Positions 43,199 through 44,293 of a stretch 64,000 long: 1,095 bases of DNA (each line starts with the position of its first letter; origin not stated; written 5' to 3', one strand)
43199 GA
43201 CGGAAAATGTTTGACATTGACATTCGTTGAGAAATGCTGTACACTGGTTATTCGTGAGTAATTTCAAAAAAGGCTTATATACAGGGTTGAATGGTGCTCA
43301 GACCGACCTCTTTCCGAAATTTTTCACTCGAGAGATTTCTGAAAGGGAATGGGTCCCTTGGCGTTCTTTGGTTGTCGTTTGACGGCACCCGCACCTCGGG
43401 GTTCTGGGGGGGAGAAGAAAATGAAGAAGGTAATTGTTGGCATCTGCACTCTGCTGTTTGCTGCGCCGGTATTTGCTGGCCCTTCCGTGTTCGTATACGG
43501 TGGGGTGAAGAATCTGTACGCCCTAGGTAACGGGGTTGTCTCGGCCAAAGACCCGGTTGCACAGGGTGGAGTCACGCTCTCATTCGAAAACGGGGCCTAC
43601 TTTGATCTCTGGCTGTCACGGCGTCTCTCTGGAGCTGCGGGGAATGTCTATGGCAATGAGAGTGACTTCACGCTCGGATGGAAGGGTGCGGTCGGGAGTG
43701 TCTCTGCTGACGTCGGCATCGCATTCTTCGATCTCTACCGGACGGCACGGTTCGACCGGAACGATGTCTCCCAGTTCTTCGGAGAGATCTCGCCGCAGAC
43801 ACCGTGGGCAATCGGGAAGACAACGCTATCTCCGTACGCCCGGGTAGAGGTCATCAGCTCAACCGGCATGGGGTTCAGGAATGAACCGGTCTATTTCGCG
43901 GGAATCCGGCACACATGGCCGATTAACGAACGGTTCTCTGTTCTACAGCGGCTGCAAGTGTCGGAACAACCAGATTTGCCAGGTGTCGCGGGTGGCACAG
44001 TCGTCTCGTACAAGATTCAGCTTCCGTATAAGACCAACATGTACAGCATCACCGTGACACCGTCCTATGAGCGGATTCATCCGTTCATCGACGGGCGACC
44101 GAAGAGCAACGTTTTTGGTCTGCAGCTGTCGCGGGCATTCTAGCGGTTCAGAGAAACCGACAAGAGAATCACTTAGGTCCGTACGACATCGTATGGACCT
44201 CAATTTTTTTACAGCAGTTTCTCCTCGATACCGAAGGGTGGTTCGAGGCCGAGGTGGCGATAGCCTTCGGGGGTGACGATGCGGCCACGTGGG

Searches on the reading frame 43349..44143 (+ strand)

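Call 73: search_protein_families(library=pfam, proteins=[window:43349-44143:+], max_evalue=0.001)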
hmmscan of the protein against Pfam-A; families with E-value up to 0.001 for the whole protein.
window:43349-44143:+ (264 aa): 1 family
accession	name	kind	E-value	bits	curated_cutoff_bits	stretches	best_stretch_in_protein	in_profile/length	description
PF09694.16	Gcw_chp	-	3.4e-05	24.4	24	1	65-152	28-117/230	Bacterial protein of unknown function (Gcw_chp)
